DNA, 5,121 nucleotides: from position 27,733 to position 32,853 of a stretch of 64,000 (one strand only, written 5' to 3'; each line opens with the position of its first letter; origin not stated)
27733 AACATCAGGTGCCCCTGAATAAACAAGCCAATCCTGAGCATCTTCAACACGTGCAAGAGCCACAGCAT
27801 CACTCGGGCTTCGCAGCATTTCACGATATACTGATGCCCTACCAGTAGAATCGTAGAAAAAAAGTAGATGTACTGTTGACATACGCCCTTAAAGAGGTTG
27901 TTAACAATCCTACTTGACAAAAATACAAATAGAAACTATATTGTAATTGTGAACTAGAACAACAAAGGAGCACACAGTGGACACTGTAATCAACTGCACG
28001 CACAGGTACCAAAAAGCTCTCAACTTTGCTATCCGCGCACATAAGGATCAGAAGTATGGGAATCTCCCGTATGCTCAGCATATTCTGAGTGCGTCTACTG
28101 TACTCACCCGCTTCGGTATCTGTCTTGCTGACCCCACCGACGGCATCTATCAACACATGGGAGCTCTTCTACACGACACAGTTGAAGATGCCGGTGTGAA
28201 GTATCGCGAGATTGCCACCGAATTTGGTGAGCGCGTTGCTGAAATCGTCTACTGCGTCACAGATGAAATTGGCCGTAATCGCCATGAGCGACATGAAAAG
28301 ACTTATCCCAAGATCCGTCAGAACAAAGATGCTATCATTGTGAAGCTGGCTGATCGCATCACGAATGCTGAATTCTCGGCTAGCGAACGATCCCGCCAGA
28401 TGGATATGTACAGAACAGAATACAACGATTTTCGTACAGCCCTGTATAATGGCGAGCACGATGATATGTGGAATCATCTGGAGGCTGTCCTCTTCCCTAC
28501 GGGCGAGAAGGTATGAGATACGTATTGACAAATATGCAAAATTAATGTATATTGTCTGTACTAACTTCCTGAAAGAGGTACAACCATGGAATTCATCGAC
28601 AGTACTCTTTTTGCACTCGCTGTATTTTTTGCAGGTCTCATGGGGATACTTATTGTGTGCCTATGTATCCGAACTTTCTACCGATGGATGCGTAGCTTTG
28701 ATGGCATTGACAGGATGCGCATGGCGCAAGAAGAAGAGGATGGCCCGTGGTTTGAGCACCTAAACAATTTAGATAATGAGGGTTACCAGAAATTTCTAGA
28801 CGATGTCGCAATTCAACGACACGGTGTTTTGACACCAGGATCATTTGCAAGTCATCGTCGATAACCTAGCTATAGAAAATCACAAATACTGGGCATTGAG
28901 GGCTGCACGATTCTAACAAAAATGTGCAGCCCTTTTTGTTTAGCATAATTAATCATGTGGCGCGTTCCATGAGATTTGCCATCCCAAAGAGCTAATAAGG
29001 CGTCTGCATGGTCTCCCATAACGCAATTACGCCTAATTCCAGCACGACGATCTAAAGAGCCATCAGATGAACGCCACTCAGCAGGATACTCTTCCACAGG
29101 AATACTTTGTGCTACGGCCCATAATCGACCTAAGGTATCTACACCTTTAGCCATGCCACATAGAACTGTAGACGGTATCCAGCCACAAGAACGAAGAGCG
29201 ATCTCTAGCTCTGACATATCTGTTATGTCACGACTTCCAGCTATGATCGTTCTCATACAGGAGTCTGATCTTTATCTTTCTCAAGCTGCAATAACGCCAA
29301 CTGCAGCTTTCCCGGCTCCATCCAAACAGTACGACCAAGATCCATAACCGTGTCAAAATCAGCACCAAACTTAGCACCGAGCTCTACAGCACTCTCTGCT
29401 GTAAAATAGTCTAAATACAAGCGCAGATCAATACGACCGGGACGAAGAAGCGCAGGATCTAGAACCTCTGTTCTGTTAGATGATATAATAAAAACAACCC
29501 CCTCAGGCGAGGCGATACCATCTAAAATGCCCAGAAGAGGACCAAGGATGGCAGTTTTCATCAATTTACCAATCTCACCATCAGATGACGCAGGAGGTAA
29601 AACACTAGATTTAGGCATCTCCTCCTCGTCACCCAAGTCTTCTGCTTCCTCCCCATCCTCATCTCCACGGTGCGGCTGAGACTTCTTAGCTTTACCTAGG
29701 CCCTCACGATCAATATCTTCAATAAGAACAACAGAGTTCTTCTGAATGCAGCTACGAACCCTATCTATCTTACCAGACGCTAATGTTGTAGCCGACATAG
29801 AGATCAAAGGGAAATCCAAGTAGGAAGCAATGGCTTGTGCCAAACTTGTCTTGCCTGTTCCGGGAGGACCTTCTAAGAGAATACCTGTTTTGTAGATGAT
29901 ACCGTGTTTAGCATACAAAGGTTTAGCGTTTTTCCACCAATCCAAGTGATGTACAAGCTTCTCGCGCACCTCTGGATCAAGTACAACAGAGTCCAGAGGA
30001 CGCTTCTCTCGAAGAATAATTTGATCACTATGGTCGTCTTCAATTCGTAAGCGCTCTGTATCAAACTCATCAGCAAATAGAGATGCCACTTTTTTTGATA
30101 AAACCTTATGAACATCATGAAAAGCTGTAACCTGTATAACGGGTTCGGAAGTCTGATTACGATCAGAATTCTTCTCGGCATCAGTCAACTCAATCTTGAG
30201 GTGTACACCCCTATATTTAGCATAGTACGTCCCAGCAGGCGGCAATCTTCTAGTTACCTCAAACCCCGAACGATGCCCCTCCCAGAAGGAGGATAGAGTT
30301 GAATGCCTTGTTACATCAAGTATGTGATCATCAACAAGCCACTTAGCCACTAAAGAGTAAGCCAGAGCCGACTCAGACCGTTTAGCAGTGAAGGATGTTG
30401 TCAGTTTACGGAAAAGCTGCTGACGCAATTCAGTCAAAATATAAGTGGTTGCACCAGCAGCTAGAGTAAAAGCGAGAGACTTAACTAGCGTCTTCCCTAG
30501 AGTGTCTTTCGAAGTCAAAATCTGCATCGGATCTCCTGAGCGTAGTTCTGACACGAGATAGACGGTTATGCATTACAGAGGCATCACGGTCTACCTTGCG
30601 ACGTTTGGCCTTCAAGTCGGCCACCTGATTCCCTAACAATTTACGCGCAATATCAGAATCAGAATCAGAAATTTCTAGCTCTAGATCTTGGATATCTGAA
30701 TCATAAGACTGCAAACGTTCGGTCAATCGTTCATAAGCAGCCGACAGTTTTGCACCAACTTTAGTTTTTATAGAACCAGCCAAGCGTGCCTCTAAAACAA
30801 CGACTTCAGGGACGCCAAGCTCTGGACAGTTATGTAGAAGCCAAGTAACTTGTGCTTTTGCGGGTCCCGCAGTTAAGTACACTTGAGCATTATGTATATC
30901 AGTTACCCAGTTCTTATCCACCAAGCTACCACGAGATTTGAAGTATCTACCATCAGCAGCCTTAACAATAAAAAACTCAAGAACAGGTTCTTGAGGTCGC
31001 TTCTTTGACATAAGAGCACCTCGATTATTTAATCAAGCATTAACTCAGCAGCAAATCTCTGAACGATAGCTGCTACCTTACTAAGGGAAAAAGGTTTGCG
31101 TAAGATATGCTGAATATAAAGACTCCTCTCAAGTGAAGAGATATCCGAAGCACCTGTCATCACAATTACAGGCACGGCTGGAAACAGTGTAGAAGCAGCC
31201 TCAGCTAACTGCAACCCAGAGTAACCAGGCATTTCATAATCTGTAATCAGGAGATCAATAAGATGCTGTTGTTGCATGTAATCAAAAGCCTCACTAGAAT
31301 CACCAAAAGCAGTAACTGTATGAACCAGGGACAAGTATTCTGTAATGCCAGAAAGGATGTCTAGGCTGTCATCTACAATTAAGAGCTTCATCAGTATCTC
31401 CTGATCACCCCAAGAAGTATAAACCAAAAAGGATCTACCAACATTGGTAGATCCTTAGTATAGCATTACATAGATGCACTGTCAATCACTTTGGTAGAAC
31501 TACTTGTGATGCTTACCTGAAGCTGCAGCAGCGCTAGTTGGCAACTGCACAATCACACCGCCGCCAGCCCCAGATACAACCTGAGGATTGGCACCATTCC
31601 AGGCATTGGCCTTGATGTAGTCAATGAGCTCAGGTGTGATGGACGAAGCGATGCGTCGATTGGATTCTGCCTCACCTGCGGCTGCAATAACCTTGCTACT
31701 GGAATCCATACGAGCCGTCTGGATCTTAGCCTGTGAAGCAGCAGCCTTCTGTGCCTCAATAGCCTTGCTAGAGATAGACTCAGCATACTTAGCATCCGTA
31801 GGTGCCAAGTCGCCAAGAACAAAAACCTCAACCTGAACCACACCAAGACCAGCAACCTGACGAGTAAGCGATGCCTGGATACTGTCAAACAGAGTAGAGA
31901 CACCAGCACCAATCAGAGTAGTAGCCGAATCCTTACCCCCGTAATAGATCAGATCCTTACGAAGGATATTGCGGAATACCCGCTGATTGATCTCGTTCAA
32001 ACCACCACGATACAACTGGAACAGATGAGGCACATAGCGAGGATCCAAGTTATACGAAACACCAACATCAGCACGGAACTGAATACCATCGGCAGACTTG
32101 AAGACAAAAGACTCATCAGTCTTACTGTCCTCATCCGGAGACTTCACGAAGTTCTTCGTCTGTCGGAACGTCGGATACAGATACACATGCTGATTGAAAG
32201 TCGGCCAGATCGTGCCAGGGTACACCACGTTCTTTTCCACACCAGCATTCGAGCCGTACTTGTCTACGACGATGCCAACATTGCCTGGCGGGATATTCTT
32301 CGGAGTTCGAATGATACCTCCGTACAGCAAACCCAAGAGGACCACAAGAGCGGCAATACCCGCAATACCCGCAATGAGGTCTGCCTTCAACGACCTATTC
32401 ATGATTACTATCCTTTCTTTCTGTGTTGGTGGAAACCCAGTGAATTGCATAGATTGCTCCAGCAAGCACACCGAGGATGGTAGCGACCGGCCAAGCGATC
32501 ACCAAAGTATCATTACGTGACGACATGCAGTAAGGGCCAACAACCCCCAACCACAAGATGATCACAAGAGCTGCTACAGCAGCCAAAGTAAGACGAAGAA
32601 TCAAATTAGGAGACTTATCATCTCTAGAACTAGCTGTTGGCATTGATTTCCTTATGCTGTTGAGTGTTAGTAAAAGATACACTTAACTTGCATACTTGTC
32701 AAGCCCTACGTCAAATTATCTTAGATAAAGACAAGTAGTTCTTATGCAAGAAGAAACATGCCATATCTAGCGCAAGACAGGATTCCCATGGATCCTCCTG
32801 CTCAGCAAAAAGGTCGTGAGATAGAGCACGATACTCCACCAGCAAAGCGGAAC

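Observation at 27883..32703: Accessory island of nucleotide-signalling and membrane-stress genes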

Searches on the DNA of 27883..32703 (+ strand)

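Call 5: search_dna_similar(query=window:27883-32703:+, collection=phages, mode=near, max_rows=30)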
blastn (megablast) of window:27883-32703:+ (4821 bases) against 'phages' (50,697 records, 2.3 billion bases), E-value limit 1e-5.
No match.

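Call 6: search_dna_similar(query=window:27883-32703:+, collection=phages, mode=distant, max_rows=30)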
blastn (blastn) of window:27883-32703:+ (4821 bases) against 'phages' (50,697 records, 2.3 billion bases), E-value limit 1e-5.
No match.
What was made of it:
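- Tried and rejected: DNA searches of the block against 50,697 phage records, in near and distant modes, found no match (calls 5, 6).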

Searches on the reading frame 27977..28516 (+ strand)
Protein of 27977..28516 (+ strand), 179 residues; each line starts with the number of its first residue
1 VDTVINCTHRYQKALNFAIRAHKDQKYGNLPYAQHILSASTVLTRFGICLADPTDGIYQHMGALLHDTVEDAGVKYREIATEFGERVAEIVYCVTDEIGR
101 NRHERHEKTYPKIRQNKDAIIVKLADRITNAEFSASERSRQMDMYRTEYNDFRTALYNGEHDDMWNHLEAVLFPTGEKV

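Call 3: search_protein_families(library=pfam, proteins=[window:27977-28516:+], max_evalue=0.1)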
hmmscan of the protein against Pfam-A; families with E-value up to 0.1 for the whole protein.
window:27977-28516:+ (179 aa): 2 families
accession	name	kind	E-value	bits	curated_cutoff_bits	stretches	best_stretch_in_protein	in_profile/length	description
PF13328.12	HD_4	-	3.9e-11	43.4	27.2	1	14-145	1-138/156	HD domain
PF01966.28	HD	-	0.00018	22.2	22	1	33-130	2-115/116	HD domain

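Call 4: search_protein_families(library=phrogs, proteins=[window:27977-28516:+], max_evalue=0.01)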
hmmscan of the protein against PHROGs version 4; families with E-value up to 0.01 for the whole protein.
window:27977-28516:+ (179 aa): 4 families
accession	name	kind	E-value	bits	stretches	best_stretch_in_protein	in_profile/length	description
phrog_990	-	other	7.4e-33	115.3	1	8-165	152-304/374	metal-dependent phosphohydrolase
phrog_15275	-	unknown function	3.7e-07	31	1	12-131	31-148/223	-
phrog_32047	-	other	3.9e-05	24.1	1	12-95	25-106/301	phosphohydrolase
phrog_32574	-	unknown function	0.0081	16.7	1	66-169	62-163/304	-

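Call 25: search_protein_families(library=padloc, proteins=[window:27977-28516:+], max_evalue=0.01)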
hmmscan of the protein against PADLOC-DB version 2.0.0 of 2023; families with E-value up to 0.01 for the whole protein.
window:27977-28516:+ (179 aa): 0 families

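Call 26: search_protein_families(library=ncbifam, proteins=[window:27977-28516:+], max_evalue=0.01)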
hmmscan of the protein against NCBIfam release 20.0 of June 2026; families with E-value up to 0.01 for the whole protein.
window:27977-28516:+ (179 aa): 2 families
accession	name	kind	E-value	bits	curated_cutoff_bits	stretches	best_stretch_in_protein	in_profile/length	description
TIGR00691.1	spoT_relA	subfamily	2.9e-14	52.4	499.2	1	14-131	1-119/687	RelA/SpoT family protein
NF008303.0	PRK11092.1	equivalog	1.8e-08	33.1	947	1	10-132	22-145/702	bifunctional GTP diphosphokinase/guanosine-3',5'-bis pyrophosphate 3'-pyrophosphohydrolase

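Call 55: search_dna_similar(query=window:27977-28516:+, collection=phages, mode=protein, max_rows=30, rows=spread)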
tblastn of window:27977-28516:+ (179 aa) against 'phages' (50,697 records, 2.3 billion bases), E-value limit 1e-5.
Records with a match: 115; places in all: 115; records where one place covers at least 80% of the query: 57.
Best place of each record, by identity: <60% 115.
By first word of the organism name: Caulobacter 30; Vibrio 25; Pseudomonas 19; uncultured 6; Bacteriophage 6; Nodularia 5; Brevundimonas 5; Rhizobium 4; Tenacibaculum 3; Dickeya 3; and 7 more.
By host as written in the record: - 31; Caulobacter vibrioides CB15 13; Caulobacter crescentus NA1000 6; Caulobacter vibrioides 6; Caulobacter crescentus 4; Brevundimonas pondensis LVF1 4; Nodularia spumigena kac68 3; Tenacibaculum maritimum 3; and 33 more.
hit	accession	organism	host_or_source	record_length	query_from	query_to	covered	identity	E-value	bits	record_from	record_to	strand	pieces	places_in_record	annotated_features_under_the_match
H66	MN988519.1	Rhizobium phage RHph_I1_18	Rhizobium phaseoli I1_18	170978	1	175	98%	34.6%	4e-20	92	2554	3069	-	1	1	putative metal-dependent phosphohydrolase protein | hypothetical protein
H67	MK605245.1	Nodularia phage vB_NspS-kac68v161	Nodularia spumigena kac68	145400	14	173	89%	35.8%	2e-18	87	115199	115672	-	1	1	HD domain-containing protein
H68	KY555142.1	Caulobacter phage Ccr10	Caulobacter crescentus NA1000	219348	1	169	94%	31.5%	3e-16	81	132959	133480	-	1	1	hypothetical protein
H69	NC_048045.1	Caulobacter phage CcrBL10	Caulobacter vibrioides CB15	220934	17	169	85%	34.5%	5e-17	83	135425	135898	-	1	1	metal-dependent phosphohydrolase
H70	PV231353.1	Caulobacter phage RBC57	Caulobacter vibrioides CB15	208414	1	169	94%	30.9%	6e-16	80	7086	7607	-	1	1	hypothetical protein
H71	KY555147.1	Caulobacter phage Ccr34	Caulobacter crescentus NA1000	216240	1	169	94%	30.9%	6e-16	80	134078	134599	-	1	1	GTP pyrophosphokinase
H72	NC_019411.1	Caulobacter phage CcrSwift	Caulobacter vibrioides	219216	1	169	94%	30.9%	6e-16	80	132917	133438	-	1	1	metal-dependent phosphohydrolase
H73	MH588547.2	Caulobacter phage CcrSC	Caulobacter vibrioides CB15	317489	1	152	85%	33.8%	1e-10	65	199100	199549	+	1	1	HD/PDEase domain protein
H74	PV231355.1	Caulobacter phage RBC11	Caulobacter vibrioides CB15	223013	8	169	91%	31.0%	9e-15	77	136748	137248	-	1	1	hypothetical protein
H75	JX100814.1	Caulobacter phage CcrRogue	Caulobacter vibrioides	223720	8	169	91%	31.0%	9e-15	77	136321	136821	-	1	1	putative HD-domain/PDEase-like protein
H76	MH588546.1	Caulobacter phage CcrBL9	Caulobacter vibrioides CB15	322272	8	152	81%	34.2%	1e-9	62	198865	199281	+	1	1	HD/PDEase-like domain protein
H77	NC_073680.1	Pseudomonas phage M5.1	Pseudomonas syringae pv. Tomato 99TK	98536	13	178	93%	29.8%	2e-9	62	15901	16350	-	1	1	34: hydrolase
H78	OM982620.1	Pseudomonas phage Kremar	Pseudomonas syringae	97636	13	160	83%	32.0%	6e-9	60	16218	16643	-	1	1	putative phosphodiesterase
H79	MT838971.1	Bacteriophage sp.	human fecal samples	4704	12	160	83%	30.6%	6e-6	51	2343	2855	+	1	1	record has no annotation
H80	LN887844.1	Pseudomonas phage VCM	-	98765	13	160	83%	29.8%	2e-10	64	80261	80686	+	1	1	hypothetical protein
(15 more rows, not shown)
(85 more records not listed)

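Call 81: search_solved_structures(query=window:27977-28516:+, max_evalue=0.001, show_alignments=1)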
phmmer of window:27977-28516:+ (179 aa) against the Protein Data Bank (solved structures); distinct sequences matched with E-value up to 0.001: 22.
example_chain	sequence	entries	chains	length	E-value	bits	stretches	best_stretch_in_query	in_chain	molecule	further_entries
3nqw_A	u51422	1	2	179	1.2e-10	44.6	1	10-131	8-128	CG11900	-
4yf1_A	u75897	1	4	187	1.1e-08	38.2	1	9-152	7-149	Lmo0812 protein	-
3nr1_A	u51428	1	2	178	1.3e-08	38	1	13-131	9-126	HD domain-containing protein 3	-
6yvc_A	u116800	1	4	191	1.6e-08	37.7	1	7-132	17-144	Bifunctional (P)ppGpp synthetase/guanosine-3',5'-bis(Diphosphate) 3'-pyrophosphohydrolase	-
7oiw_A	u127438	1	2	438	1.9e-08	37.5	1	13-147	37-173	GTP pyrophosphokinase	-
7qoe_A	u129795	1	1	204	3.9e-08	36.4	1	10-145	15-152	HDc domain-containing protein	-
9s6k_B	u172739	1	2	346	5.5e-08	36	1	12-133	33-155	GTP pyrophosphokinase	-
6z3n_AAA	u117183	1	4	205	6.2e-08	35.8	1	8-132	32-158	Hydrolase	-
5vxa_A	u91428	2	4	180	1.3e-07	34.8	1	13-131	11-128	Guanosine-3',5'-bis(diphosphate) 3'-pyrophosphohydrolase MESH1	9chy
6z3o_AAA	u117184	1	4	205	1.6e-07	34.4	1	8-132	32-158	Small Alarmone Hydrolase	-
5xnx_A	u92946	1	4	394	8.4e-07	32.1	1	12-131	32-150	Bifunctional (p)ppGpp synthase/hydrolase RelA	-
7qoc_A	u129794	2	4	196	1.6e-06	31.2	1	8-130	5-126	Guanosine polyphosphate pyrophosphohydrolases/synthetases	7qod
8fr8_I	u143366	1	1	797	3.4e-06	30.1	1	11-131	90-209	GTP pyrophosphokinase RelA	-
7qps_A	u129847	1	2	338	1.1e-05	28.5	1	16-132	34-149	ACT domain protein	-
8acu_A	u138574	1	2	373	2e-05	27.6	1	12-132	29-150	GTP pyrophosphokinase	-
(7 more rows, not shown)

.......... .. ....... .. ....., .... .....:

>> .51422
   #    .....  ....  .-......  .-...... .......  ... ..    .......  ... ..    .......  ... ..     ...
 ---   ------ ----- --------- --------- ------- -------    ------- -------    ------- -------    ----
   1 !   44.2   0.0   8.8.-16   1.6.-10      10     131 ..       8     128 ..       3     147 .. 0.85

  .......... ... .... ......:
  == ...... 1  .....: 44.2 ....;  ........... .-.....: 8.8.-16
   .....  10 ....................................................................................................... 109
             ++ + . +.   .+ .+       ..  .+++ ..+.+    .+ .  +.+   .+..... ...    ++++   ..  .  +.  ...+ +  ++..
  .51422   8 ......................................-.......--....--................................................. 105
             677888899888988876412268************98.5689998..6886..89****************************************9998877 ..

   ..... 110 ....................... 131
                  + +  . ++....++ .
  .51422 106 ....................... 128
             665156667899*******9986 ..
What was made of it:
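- On RelA/SpoT-homologue small alarmone hydrolase (SAH): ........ aligns to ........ of Drosophila Mesh1, PDB 3nqw (call 81)
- Closest known: Small alarmone hydrolases: Mesh1, bacterial SAHs, and phage SSU5 PaSpo. Same: The best PDB matches are Mesh1 and SAHs (call 81).
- Checked: The HDxxED motif (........) is present (calls 3, 26, 81).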

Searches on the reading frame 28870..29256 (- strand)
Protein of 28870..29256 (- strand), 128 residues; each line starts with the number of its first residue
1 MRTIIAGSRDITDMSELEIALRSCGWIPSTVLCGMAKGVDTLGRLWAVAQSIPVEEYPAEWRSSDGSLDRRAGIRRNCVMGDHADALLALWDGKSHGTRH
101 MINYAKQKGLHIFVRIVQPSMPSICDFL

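Call 3: search_protein_families(library=pfam, proteins=[window:28870-29256:-], max_evalue=0.1)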
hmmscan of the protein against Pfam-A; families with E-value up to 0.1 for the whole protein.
window:28870-29256:- (128 aa): 2 families
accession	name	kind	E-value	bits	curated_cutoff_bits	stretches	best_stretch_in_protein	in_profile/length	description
PF10686.14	YAcAr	-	1.7e-09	37.8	28.2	1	1-62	1-64/66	YspA, cpYpsA-related SLOG family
PF24963.1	DUF7768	-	0.08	13.7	26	0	69-113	52-96/98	Domain of unknown function (DUF7768)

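Call 4: search_protein_families(library=phrogs, proteins=[window:28870-29256:-], max_evalue=0.01)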
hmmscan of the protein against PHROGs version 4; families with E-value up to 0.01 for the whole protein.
window:28870-29256:- (128 aa): 4 families
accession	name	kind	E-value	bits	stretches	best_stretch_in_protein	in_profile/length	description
phrog_289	-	other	5.8e-26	92.4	1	1-122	23-145/500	GTP-binding domain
phrog_11222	-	unknown function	1.5e-06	29.2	1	52-114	219-277/293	-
phrog_16939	-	unknown function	1e-05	25.8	1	1-114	1-120/330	-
phrog_355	-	DNA, RNA and nucleotide metabolism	8.1e-05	23.1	1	60-114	121-171/249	nucleoside 2-deoxyribosyltransferase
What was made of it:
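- Checked: SLOG, 28870-29256(-): PF10686 YAcAr 1.7e-9, above the gathering score; phrog_289 5.8e-26 (calls 3, 4).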

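Call 25: search_protein_families(library=padloc, proteins=[window:28870-29256:-], max_evalue=0.01)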
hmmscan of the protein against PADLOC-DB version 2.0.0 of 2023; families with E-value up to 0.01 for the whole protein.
window:28870-29256:- (128 aa): 0 families

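Call 26: search_protein_families(library=ncbifam, proteins=[window:28870-29256:-], max_evalue=0.01)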
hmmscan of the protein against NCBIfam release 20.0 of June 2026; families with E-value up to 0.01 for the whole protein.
window:28870-29256:- (128 aa): 0 families

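Call 82: search_solved_structures(query=window:28870-29256:-, max_evalue=1, show_alignments=1)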
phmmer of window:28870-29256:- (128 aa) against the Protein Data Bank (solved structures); distinct sequences matched with E-value up to 1: 0.
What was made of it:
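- Closest known: YAcAr. Different: Its ligand is unknown, and no solved homologue was found by sequence (call 82).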
